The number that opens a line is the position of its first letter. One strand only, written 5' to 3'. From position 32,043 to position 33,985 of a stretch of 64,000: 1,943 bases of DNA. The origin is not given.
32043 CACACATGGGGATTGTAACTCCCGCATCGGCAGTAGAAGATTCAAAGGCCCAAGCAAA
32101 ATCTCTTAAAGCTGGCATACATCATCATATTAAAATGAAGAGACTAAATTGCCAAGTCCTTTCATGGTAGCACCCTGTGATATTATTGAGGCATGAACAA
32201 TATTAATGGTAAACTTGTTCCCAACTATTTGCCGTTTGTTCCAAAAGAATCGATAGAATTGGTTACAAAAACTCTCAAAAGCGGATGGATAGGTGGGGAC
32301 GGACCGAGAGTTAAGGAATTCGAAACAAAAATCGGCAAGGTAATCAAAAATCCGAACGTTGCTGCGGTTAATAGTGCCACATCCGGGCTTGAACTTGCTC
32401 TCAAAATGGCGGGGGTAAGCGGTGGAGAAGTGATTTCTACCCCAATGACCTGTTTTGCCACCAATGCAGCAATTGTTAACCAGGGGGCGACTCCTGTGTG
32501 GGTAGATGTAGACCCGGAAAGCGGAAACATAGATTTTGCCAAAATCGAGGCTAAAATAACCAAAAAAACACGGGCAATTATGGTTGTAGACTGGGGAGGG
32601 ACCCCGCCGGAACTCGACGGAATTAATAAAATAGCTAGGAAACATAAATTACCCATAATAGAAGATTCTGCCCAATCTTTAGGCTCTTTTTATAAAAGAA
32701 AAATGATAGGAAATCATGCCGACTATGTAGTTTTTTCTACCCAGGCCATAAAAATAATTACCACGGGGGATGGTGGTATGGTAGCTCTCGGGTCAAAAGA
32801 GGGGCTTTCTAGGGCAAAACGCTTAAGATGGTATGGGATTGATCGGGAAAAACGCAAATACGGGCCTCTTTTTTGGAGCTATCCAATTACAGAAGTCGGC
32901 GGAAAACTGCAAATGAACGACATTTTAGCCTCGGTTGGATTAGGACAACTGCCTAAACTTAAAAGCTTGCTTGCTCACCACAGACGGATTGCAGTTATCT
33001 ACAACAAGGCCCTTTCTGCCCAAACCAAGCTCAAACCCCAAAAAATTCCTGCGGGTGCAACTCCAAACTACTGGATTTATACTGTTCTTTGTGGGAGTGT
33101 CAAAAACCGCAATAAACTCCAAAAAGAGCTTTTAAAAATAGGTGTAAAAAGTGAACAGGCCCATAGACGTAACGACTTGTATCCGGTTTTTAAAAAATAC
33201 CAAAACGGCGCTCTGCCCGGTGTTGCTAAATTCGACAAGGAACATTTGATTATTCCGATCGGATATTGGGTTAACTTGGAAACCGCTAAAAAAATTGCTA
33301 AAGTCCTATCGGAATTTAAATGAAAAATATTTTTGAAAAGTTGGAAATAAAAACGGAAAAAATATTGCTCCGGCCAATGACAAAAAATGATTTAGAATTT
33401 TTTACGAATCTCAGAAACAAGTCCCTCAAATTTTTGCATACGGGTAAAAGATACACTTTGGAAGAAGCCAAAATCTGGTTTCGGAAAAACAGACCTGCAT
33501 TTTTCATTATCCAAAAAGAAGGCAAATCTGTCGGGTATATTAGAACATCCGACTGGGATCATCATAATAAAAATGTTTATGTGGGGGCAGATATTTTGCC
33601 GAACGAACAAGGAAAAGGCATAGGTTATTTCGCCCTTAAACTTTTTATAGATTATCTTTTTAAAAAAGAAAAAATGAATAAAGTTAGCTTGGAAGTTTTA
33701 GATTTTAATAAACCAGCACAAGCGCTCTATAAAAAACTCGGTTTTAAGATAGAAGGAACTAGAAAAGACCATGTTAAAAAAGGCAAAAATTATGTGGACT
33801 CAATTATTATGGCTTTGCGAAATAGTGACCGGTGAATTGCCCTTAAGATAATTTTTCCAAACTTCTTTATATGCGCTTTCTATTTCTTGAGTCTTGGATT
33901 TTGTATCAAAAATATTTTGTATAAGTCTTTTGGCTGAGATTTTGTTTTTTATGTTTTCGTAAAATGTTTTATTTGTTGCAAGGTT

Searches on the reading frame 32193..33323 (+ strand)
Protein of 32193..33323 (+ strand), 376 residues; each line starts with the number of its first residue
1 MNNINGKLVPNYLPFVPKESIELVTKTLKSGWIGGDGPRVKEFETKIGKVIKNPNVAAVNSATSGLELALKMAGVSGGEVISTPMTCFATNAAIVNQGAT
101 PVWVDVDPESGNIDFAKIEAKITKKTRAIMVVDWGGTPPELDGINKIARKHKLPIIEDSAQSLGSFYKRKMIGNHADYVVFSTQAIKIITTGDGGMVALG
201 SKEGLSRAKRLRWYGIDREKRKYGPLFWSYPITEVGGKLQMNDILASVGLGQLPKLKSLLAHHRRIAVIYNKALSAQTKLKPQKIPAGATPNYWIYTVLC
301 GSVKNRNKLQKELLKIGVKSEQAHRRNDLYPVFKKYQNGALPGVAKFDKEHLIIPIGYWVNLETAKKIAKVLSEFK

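Call 9: search_protein_families(library=pfam, proteins=[window:32193-33323:+], max_evalue=0.001)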
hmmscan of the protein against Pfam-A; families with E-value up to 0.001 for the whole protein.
window:32193-33323:+ (376 aa): 3 families
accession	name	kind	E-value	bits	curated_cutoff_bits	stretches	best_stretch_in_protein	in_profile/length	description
PF01041.23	DegT_DnrJ_EryC1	-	2.4e-83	280.8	19.8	1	18-372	5-359/360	DegT/DnrJ/EryC1/StrS aminotransferase family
PF00266.25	Aminotran_5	-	0.00013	21.5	21.5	1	41-184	46-200/371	Aminotransferase class-V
PF01212.27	Beta_elim_lyase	-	0.00034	20.5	27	1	35-265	29-256/288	Beta-eliminating lyase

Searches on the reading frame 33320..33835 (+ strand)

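Call 9: search_protein_families(library=pfam, proteins=[window:33320-33835:+], max_evalue=0.001)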
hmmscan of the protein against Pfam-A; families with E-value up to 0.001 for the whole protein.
window:33320-33835:+ (171 aa): 5 families
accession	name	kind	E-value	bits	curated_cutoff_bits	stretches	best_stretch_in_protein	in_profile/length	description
PF13302.13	Acetyltransf_3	-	2.5e-16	61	25.4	1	15-143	2-138/138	Acetyltransferase (GNAT) domain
PF00583.31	Acetyltransf_1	-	4.3e-16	59.7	20.7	1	40-142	16-116/116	Acetyltransferase (GNAT) family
PF13420.13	Acetyltransf_4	-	1.5e-11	45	24.3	1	18-163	2-155/155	Acetyltransferase (GNAT) domain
PF13508.13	Acetyltransf_7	-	2.9e-09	37.6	27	1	60-143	4-83/84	Acetyltransferase (GNAT) domain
PF13673.13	Acetyltransf_10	-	8e-05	23.1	23.6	1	53-145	25-110/128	Acetyltransferase (GNAT) domain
